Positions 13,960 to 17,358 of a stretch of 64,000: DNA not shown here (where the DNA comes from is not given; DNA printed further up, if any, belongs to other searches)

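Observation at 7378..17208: Three-gene secreted RHS system without T6SS hallmarks: 1032-aa partner + signal-peptide RHS + lipoprotein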

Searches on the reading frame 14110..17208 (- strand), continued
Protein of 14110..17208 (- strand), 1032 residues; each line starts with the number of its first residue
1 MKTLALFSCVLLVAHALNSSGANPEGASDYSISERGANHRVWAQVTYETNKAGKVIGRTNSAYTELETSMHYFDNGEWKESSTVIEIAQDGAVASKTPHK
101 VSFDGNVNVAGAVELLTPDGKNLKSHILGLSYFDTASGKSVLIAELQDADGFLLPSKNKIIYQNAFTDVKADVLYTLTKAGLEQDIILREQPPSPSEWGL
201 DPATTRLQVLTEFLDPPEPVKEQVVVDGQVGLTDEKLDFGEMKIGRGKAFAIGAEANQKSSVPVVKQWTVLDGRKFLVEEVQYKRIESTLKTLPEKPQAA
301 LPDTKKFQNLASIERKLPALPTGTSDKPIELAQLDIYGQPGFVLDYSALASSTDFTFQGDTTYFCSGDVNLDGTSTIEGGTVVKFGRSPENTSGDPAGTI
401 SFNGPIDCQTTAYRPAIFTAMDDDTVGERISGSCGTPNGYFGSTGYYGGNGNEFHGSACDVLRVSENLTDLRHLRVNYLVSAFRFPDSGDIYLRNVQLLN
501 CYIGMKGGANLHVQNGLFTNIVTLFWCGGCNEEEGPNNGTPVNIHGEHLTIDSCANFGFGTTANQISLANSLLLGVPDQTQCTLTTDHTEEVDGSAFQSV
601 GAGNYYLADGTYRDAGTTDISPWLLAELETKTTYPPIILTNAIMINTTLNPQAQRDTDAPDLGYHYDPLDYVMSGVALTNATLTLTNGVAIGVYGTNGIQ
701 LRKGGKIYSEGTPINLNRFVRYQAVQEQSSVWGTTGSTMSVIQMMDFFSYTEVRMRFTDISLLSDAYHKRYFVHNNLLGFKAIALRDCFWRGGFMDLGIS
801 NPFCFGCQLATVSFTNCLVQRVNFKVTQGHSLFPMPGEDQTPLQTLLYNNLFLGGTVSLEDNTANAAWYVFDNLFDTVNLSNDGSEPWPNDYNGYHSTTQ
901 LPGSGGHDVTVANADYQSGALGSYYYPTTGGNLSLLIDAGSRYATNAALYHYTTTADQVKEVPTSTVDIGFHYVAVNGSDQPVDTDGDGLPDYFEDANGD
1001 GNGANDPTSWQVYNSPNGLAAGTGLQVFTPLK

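Call 33: fold_search(model_id=the predicted structure, library=pdb)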
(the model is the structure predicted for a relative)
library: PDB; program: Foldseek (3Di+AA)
matches with E <= 10: 435; with E <= 0.001: 3
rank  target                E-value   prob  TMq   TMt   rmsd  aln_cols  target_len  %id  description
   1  8bwk_D                7.0e-04  0.98  0.16  0.23  25.6       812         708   10  Metagenomic derived PL6 alginate lyase (released 2023-12-20)
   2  7o7t                  8.8e-04  0.91  0.14  0.20  26.2       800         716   10  Structure of the PL6 family alginate lyase Patl3640 from Pseudoalteromonas atlantica T6c in complex with 4-deoxy-L-eryth (released 2021-07-28)
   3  8bwk_B                9.7e-04  0.87  0.13  0.18  25.7       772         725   11  Metagenomic derived PL6 alginate lyase (released 2023-12-20)
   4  7dmk_D                1.1e-03  0.89  0.15  0.21  28.2       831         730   10  PL6 alginate lyase BcAlyPL6 (released 2021-10-06)
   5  5gkq_A                1.1e-03  0.85  0.14  0.18  26.3       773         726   11  Structure of PL6 family alginate lyase AlyGC mutant-R241A (released 2017-02-08)
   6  8bwk_A                1.2e-03  0.96  0.16  0.22  26.5       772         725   11  Metagenomic derived PL6 alginate lyase (released 2023-12-20)
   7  3eqn_A                1.4e-03  0.69  0.11  0.14  22.7       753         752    9  Crystal structure of beta-1,3-glucanase from Phanerochaete chrysosporium (Lam55A) (released 2009-02-03)
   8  5m5z_A                1.6e-03  0.82  0.12  0.16  21.8       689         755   10  Chaetomium thermophilum beta-1-3-glucanase (released 2017-05-17)
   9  5gqc_D                1.6e-03  0.72  0.13  0.20  20.5       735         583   10  Crystal structure of lacto-N-biosidase LnbX from Bifidobacterium longum subsp. longum, ligand-free form (released 2017-04-19)
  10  8bwk_C                2.0e-03  0.84  0.14  0.19  26.1       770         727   10  Metagenomic derived PL6 alginate lyase (released 2023-12-20)
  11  4pew_A                2.2e-03  0.54  0.11  0.16  20.6       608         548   10  Structure of sacteLam55A from Streptomyces sp. SirexAA-E (released 2015-03-18)
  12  4pew_B                4.0e-03  0.47  0.10  0.17  21.2       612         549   10  Structure of sacteLam55A from Streptomyces sp. SirexAA-E (released 2015-03-18)
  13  9mne_A                7.2e-03  0.10  0.09  0.09  32.1      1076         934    8  Crystal structure of enteropathogenic Escherichia coli EspC (released 2025-10-29)
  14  1dab                  7.5e-03  0.25  0.09  0.14  24.6       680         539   11  The Structure of Bordetella Pertussis Virulence Factor P.69 Pertactin (released 1999-12-15)
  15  7o84_B                9.5e-03  0.28  0.09  0.18  21.7       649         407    8  Structure of the PL6 family alginate lyase Pedsa0632 from Pseudopedobacter saltans in complex with substrate (released 2021-07-28)
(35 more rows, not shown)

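Call 38: search_protein_families(library=pfam, proteins=[L069:1-12495:+, L030:3068-15985:+], max_evalue=0.001)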
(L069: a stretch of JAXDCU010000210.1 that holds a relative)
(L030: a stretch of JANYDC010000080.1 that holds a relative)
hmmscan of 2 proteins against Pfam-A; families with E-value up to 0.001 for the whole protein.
L069:1-12495:+ (4164 aa): 12 families
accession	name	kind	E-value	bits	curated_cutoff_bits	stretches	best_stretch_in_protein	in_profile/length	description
PF05593.20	RHS_repeat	-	2.1e-110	359.8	22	11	3099-3135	1-37/38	RHS Repeat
PF22352.2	K319L-like_PKD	-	1.1e-59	198.8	27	6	1791-1873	1-84/84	K319L-like, PKD domain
PF00092.34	VWA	-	9.1e-40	137.1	23.8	2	1212-1375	1-164/174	von Willebrand factor type A domain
PF13519.12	VWA_2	-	8e-29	100.9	27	2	1214-1320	2-106/107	von Willebrand factor type A domain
PF17963.7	Big_9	-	3.3e-24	86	23.6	2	2357-2455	1-88/89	Bacterial Ig domain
PF00801.26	PKD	-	1.4e-21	76.7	23.5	1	1795-1871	9-78/80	PKD domain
PF18911.6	PKD_4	-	7.5e-18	64.8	27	1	1786-1866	3-76/85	PKD domain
PF17892.7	Cadherin_5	-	6.4e-13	48.8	26.5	2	2275-2351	28-95/98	Cadherin-like domain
PF05762.20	VWA_CoxE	-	2.1e-08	34.3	26.4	1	1592-1734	46-182/222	VWA domain containing CoxE-like protein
PF18981.6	InlK_D3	-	3.2e-08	34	25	0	1846-1874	46-74/75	Internalin K domain (D3/D4)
PF17803.7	Cadherin_4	-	4e-08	34.1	25.1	1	2349-2406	3-61/71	Bacterial cadherin-like domain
PF20148.4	DUF6531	-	1.2e-06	29.2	24.1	1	2676-2720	8-51/74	Domain of unknown function (DUF6531)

L030:3068-15985:+ (4306 aa): 11 families
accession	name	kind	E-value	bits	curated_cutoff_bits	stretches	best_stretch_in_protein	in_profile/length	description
PF25390.1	WD40_RLD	-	2.4e-42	146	150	2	2139-2304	81-270/363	RCC1-like domain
PF05593.20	RHS_repeat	-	1.1e-28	99.4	22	2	3672-3707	1-36/38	RHS Repeat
PF13540.12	RCC1_2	-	7.4e-25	86.5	22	2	2187-2213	1-27/30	Regulator of chromosome condensation (RCC1) repeat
PF00415.24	RCC1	-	6.3e-20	71.9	21.7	2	2022-2082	1-49/50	Regulator of chromosome condensation (RCC1) repeat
PF00041.27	fn3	-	8.3e-13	48.8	25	1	2437-2526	3-82/84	Fibronectin type III domain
PF13385.13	Laminin_G_3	-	2.5e-10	41.2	27.6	1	1071-1221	10-147/151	Concanavalin A-like lectin/glucanases superfamily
PF20148.4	DUF6531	-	8.2e-08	32.9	24.1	1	3261-3302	12-52/74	Domain of unknown function (DUF6531)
PF21910.2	GH85_C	-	5e-05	24.1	27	0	1722-1754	20-52/95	GH85 endohexosaminidases, C-terminal domain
PF18884.5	TSP3_bac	-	5.4e-05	23.4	25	1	983-1004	1-22/22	Bacterial TSP3 repeat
PF02210.31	Laminin_G_2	-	8.3e-05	23.5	22.9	1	1099-1200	5-99/126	Laminin G domain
PF17957.7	Big_7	-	0.0001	23.3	24.1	1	3161-3218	9-61/70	Bacterial Ig domain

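Call 40: search_protein_families(library=pfam, proteins=[L003:8356-19995:+, L019:9830-18259:+, L024:9854-14779:+, L008:9911-14347:+], max_evalue=0.001)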
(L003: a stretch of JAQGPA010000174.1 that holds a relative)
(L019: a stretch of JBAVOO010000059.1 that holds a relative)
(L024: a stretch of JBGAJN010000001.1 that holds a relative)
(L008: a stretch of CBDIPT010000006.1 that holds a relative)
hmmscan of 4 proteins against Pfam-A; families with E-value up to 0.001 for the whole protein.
L003:8356-19995:+ (3879 aa): 12 families
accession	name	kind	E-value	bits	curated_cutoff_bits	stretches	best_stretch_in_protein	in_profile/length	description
PF17957.7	Big_7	-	1e-64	215.5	24.1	6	1924-1995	1-70/70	Bacterial Ig domain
PF13385.13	Laminin_G_3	-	5.3e-33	114.7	27.6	2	2248-2416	2-151/151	Concanavalin A-like lectin/glucanases superfamily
PF13927.12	Ig_3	-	3.8e-23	82.2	30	2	3352-3424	2-78/78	Immunoglobulin domain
PF07679.22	I-set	-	1.3e-17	64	23.7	2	1258-1332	3-86/90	Immunoglobulin I-set domain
PF06832.18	BiPBP_C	-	1.7e-17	63.5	26.8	0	2575-2630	31-80/90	Penicillin-Binding Protein C-terminus Family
PF07495.19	Y_Y_Y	-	7.1e-12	45.5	26.6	0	3143-3175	28-60/65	Y_Y_Y domain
PF13895.12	Ig_2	-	2.9e-10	40.7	27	0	3284-3344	14-75/79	Immunoglobulin domain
PF00801.26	PKD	-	2.5e-07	31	23.5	0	1264-1332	8-76/80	PKD domain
PF02210.31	Laminin_G_2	-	3.3e-05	24.8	22.9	0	2323-2404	38-122/126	Laminin G domain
PF15418.12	DUF4625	-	3.8e-05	24.4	27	0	3151-3177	104-130/131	Domain of unknown function (DUF4625)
PF16640.11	Big_3_5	-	0.00029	21.8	35.5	1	1933-2007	6-76/88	Bacterial Ig-like domain (group 3)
PF18911.6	PKD_4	-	0.00075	20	27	0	1262-1320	9-65/85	PKD domain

L019:9830-18259:+ (2809 aa): 15 families
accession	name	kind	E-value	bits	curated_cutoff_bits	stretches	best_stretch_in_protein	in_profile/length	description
PF25390.1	WD40_RLD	-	7.6e-67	226.6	150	1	1194-1472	33-327/363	RCC1-like domain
PF00415.24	RCC1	-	6.3e-50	168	21.7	5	1260-1306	1-50/50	Regulator of chromosome condensation (RCC1) repeat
PF13540.12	RCC1_2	-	1.3e-38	130.3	22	4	1395-1424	1-30/30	Regulator of chromosome condensation (RCC1) repeat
PF01436.27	NHL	-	7.2e-22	76.7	20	1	2579-2604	1-26/28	NHL repeat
PF13927.12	Ig_3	-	6e-20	72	30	2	1105-1176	1-78/78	Immunoglobulin domain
PF13385.13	Laminin_G_3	-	4.2e-15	56.6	27.6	1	1933-2092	7-148/151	Concanavalin A-like lectin/glucanases superfamily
PF07679.22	I-set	-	5.9e-13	49.1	23.7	2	1019-1093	3-86/90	Immunoglobulin I-set domain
PF09136.16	Glucodextran_B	-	1.3e-08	35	27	1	2231-2309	1-79/83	Glucodextranase, domain B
PF17957.7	Big_7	-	4.5e-08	34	24.1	1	1613-1696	1-70/70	Bacterial Ig domain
PF13895.12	Ig_2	-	6e-08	33.2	27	0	1022-1092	5-73/79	Immunoglobulin domain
PF08450.18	SGL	-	2e-06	28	26.3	0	2470-2501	183-214/246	SMP-30/Gluconolactonase/LRE-like region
PF25384.1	Alsin_RLD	-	7.1e-05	22.7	100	0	1242-1277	275-310/405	Alsin RCC1-like domain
PF00047.31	ig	-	0.0001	23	21.8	0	1114-1171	2-67/81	Immunoglobulin domain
PF07686.23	V-set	-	0.00015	22.4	26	0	1058-1098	68-104/109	Immunoglobulin V-set domain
PF18911.6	PKD_4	-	0.00025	21.5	27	0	2335-2395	17-74/85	PKD domain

L024:9854-14779:+ (1641 aa): 1 family
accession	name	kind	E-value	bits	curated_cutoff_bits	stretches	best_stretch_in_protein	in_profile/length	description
PF13385.13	Laminin_G_3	-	1.1e-13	52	27.6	1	1094-1254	7-151/151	Concanavalin A-like lectin/glucanases superfamily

L008:9911-14347:+ (1478 aa): 2 families
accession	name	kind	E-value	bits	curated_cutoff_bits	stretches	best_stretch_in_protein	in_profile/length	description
PF13385.13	Laminin_G_3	-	1.3e-09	38.8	27.6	1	1276-1431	12-150/151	Concanavalin A-like lectin/glucanases superfamily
PF18884.5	TSP3_bac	-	2.6e-07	30.8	25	1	1001-1020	1-20/22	Bacterial TSP3 repeat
